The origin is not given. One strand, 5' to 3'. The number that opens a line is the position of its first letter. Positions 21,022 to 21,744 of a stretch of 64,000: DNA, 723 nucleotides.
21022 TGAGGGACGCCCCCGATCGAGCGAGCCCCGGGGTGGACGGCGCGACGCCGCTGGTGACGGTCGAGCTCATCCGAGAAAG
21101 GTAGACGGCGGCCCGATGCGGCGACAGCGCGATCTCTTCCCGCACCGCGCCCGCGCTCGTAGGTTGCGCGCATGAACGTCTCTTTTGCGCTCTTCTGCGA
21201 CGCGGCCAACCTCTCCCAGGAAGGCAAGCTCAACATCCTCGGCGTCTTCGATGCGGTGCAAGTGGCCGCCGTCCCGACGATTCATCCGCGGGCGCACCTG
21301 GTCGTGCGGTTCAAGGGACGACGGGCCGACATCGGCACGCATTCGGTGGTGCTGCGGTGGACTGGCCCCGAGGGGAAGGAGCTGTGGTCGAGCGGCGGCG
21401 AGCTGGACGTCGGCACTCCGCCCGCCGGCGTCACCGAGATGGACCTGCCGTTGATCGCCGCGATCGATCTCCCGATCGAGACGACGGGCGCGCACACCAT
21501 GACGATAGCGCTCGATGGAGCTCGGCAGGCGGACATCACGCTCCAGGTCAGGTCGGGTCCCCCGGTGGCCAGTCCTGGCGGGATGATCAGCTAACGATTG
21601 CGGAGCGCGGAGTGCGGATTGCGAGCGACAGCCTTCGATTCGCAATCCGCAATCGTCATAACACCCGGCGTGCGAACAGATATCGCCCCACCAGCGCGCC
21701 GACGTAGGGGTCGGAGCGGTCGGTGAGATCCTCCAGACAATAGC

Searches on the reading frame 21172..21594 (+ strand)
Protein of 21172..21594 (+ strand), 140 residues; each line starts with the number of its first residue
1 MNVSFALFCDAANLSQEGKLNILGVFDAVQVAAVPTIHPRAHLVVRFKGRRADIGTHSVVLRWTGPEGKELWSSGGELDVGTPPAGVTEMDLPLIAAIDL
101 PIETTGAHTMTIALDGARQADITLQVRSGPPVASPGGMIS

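Call 56: find_encoding_contigs(protein=window:21172-21594:+, flank=3000, max_places=10)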
Protein window:21172-21594:+ (140 aa): 10 contigs read that carry it; 10 places shown.
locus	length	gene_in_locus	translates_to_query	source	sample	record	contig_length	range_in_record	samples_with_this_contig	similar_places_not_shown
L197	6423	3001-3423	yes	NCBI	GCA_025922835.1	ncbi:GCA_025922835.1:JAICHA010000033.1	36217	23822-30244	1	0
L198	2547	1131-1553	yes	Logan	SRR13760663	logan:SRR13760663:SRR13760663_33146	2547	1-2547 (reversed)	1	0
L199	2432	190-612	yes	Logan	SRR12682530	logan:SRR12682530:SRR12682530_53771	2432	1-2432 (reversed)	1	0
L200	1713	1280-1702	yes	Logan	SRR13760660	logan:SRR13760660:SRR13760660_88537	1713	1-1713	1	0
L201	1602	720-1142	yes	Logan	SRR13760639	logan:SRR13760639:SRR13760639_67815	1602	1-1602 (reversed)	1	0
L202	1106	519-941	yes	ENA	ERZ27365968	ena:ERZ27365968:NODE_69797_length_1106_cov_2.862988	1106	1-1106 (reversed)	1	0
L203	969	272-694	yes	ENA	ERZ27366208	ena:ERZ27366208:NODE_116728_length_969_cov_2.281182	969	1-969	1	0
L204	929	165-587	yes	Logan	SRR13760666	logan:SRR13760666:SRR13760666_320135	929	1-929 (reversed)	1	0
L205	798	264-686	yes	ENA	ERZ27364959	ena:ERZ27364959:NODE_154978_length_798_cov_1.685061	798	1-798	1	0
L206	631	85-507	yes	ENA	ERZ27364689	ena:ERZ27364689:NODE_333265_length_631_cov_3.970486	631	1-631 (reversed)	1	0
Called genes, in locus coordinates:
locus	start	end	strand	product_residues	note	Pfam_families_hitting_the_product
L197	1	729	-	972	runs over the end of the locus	PF00246:Peptidase_M14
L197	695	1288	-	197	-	PF01928:CYTH (weak)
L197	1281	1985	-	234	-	PF00702:Hydrolase, PF12710:HAD, PF13419:HAD_2, PF13242:Hydrolase_like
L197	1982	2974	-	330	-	PF00892:EamA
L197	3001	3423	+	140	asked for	PF22091:DUF6941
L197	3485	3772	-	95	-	PF00877:NLPC_P60 (weak)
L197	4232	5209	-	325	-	PF03576:Peptidase_S58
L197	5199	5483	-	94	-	-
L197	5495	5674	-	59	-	-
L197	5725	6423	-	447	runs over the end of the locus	PF00072:Response_reg, PF00158:Sigma54_activat, PF14532:Sigma54_activ_2, PF00004:AAA (weak), PF07728:AAA_5 (weak), PF25601:AAA_lid_14, PF02954:HTH_8, PF18024:HTH_50 (weak)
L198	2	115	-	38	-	?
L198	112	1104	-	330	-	PF00892:EamA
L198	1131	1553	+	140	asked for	PF22091:DUF6941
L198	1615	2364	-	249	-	PF08239:SH3_3, PF18348:SH3_16, PF00877:NLPC_P60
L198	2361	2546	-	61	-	?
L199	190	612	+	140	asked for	PF22091:DUF6941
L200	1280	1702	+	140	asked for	PF22091:DUF6941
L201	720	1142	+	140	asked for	PF22091:DUF6941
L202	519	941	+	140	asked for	PF22091:DUF6941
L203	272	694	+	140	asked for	PF22091:DUF6941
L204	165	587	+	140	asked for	PF22091:DUF6941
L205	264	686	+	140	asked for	PF22091:DUF6941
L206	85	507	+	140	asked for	PF22091:DUF6941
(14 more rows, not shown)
